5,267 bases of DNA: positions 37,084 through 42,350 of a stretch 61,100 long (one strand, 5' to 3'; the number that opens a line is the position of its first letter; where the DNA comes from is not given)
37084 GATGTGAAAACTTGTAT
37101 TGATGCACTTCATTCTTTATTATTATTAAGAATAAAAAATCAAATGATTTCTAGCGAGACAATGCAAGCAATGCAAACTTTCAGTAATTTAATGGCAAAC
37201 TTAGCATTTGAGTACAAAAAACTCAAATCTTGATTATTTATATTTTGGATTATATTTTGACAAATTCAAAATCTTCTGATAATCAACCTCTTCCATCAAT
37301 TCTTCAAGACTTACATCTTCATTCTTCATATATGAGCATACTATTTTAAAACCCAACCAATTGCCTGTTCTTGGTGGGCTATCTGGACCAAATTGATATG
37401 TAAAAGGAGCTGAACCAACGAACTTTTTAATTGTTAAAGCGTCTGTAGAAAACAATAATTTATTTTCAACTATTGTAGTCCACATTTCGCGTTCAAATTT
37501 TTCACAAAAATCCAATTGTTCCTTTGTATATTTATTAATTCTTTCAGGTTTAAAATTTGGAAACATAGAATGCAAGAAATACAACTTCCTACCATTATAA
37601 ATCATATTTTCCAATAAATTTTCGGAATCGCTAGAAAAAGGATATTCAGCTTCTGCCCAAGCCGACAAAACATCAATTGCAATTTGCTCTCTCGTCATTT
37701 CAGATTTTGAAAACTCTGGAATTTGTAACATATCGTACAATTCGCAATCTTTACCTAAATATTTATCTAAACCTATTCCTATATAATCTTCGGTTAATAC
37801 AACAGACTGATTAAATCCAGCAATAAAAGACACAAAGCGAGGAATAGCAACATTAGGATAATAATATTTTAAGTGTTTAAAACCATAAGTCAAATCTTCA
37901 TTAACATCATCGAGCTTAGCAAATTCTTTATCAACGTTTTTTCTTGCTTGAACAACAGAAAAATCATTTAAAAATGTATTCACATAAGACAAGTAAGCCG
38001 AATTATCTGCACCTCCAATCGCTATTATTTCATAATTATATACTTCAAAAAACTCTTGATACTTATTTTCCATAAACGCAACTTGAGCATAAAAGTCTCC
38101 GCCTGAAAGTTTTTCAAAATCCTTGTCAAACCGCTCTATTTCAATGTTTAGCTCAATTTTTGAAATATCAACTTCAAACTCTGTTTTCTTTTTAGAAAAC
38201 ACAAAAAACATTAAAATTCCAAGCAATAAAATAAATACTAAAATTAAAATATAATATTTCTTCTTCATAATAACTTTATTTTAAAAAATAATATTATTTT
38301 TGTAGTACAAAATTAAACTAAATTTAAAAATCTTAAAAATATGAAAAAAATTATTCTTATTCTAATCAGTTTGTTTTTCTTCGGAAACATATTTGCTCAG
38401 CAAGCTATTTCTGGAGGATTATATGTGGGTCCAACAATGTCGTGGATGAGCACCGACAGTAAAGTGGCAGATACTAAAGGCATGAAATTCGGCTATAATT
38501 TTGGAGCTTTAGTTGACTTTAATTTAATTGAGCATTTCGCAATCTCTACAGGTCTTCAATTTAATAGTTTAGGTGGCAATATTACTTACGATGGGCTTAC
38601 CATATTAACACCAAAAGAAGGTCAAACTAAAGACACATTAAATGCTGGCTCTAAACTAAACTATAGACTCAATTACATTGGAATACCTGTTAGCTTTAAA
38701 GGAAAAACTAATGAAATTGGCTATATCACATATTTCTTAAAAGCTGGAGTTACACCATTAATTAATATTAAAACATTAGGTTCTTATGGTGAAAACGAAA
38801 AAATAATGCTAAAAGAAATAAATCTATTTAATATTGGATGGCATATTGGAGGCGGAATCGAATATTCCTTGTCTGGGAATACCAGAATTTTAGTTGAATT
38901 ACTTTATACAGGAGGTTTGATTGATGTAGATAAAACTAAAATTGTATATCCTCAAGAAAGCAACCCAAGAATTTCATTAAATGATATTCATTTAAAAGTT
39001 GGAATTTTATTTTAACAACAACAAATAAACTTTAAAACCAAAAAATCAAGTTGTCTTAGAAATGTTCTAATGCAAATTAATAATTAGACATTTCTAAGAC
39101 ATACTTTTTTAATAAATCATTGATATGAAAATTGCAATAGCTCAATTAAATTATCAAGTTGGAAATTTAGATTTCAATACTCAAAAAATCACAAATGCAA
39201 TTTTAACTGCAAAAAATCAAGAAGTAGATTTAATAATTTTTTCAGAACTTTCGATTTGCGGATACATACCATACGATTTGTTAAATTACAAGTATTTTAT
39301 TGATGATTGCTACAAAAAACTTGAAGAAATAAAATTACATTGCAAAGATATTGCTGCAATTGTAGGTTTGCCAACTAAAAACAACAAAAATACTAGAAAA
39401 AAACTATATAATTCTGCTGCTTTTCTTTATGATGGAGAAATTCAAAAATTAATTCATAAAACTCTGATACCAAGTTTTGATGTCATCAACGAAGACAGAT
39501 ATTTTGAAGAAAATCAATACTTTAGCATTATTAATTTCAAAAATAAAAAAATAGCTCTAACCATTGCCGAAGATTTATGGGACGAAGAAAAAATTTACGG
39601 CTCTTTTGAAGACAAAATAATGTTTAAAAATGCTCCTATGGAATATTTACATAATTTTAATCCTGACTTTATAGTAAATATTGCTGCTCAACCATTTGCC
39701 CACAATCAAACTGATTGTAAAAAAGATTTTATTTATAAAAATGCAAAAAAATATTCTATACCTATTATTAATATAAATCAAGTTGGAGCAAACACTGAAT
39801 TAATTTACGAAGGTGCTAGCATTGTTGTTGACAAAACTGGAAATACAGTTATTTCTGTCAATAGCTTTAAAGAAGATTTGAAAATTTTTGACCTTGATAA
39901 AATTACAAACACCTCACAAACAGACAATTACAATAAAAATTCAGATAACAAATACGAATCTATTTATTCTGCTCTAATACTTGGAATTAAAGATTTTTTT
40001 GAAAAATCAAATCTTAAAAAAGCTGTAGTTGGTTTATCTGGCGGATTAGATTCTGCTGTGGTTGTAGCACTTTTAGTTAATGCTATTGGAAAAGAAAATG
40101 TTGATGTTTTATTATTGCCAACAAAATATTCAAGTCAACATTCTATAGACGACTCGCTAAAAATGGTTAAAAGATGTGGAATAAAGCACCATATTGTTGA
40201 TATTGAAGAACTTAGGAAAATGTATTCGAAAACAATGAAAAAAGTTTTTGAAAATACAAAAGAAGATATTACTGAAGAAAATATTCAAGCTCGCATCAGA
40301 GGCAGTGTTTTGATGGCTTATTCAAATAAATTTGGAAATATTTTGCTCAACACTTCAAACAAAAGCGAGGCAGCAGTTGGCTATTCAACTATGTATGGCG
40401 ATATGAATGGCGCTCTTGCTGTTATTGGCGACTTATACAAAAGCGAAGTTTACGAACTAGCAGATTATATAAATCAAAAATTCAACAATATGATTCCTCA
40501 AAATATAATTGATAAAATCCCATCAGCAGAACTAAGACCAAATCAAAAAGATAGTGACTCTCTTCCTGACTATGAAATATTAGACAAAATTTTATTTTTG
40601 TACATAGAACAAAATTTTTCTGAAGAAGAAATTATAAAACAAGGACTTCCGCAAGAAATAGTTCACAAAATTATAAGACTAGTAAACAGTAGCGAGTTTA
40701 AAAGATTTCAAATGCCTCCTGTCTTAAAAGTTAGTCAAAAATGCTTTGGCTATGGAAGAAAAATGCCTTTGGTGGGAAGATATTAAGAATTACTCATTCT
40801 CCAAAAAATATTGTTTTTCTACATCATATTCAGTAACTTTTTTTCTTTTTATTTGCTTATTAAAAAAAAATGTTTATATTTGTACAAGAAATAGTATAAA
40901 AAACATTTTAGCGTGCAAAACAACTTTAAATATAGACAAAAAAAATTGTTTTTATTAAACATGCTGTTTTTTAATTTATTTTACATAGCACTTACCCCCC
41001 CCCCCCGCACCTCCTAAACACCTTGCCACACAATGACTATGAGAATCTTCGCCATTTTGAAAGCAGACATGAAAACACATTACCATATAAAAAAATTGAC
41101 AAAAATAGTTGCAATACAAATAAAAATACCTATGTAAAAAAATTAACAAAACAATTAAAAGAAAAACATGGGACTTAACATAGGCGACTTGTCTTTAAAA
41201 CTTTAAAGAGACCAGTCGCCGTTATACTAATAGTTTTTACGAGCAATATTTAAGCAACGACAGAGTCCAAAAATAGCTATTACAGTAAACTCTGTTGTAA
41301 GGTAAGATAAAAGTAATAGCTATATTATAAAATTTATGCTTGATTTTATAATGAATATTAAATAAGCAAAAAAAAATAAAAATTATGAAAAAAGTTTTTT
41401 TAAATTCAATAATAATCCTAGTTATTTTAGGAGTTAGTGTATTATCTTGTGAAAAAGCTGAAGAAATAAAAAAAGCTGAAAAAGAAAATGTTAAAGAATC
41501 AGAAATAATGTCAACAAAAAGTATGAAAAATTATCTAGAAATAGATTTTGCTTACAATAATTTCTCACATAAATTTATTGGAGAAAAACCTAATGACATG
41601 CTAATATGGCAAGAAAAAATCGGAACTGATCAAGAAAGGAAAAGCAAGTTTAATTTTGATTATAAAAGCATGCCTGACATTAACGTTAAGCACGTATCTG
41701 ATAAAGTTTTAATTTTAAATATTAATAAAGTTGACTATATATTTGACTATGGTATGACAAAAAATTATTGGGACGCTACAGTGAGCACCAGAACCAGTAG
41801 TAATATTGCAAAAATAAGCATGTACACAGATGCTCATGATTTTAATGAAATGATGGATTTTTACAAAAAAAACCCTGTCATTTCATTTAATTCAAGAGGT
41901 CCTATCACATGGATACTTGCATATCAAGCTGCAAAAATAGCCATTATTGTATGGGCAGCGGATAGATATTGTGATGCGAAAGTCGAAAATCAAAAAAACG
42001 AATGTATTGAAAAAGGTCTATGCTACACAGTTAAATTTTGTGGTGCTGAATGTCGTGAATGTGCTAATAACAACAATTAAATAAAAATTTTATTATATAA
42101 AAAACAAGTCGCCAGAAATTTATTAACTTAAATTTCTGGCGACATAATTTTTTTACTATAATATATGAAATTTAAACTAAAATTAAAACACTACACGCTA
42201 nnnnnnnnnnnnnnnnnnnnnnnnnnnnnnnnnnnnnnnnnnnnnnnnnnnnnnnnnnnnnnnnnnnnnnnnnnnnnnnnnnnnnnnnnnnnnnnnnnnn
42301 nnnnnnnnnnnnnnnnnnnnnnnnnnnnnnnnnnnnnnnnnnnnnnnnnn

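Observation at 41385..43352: Uncharacterised two-gene module: Cys-rich-tailed lipoprotein plus CPBP intramembrane protease with an unknown C-terminal domain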

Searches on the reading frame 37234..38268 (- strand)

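Call 3: search_protein_families(library=pfam, proteins=[window:37234-38268:-], max_evalue=0.1)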
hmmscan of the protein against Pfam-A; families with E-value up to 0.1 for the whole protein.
window:37234-38268:- (344 aa): 3 families
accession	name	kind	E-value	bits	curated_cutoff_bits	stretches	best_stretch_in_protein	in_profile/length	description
PF25594.1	GldB_lipo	-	7.7e-97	325.1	27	1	30-341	3-309/309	Gliding motility protein GldB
PF10026.15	DUF2268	-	0.00052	20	23.6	1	213-331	86-191/195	Predicted Zn-dependent protease (DUF2268)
PF16342.10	DUF4972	-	0.06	13.7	28.8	0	1-55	1-57/128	Domain of unknown function (DUF4972)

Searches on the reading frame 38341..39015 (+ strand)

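Call 3: search_protein_families(library=pfam, proteins=[window:38341-39015:+], max_evalue=0.1)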
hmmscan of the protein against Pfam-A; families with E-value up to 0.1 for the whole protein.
window:38341-39015:+ (224 aa): 2 families
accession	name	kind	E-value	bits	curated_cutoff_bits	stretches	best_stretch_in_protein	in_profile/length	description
PF13568.12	OMP_b-brl_2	-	1.1e-17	65.1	27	1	18-197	1-174/175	Outer membrane protein beta-barrel domain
PF13505.12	OMP_b-brl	-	5.1e-08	33.7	28.7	1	13-221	7-172/175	Outer membrane protein beta-barrel domain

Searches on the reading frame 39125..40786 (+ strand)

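Call 3: search_protein_families(library=pfam, proteins=[window:39125-40786:+], max_evalue=0.1)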
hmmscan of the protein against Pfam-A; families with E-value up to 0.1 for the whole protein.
window:39125-40786:+ (553 aa): 8 families
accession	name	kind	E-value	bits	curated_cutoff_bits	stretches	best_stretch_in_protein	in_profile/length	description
PF02540.23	NAD_synthase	-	1.9e-72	243.7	21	1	281-527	2-239/242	NAD synthase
PF00795.27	CN_hydrolase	-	4.4e-13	49.6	23.2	1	2-147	1-148/256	Carbon-nitrogen hydrolase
PF06508.19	QueC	-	4.6e-07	30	22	1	299-384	1-85/210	Queuosine biosynthesis protein QueC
PF01171.26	ATP_bind_3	-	0.00022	21.5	27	1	300-364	2-67/182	PP-loop family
PF03054.22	tRNA_Me_trans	-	0.0045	17.1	20.6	1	299-361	2-73/202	tRNA methyl transferase HUP domain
PF01507.26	PAPS_reduct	-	0.021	15.3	22.5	1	300-372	2-72/175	Phosphoadenosine phosphosulfate reductase domain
PF00764.25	Arginosuc_synth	-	0.054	14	27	0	300-362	2-63/162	Arginosuccinate synthase N-terminal HUP domain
PF00733.27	Asn_synthase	-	0.077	13.1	21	0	303-360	23-79/354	Asparagine synthase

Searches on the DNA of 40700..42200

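Call 76: search_rna_families(source=window, start=40700, end=42200, threshold=evalue, max_evalue=1)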
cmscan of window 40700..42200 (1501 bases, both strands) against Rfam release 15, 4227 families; matches with E-value up to 1: 3.
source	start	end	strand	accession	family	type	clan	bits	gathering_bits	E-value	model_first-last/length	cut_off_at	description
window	42051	42143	+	RF02822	Srn266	Gene; sRNA;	-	26.5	63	0.12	1-112/112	no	Streptococcus RNA 266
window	42108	42157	+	RF01088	TLS-PK5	Cis-reg;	-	23.8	70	0.17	1-68/68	no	Pseudoknot of tRNA-like structure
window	41828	41903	+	RF00130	mir-192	Gene; miRNA;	-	18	54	0.62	1-76/76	no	mir-192/215 microRNA precursor family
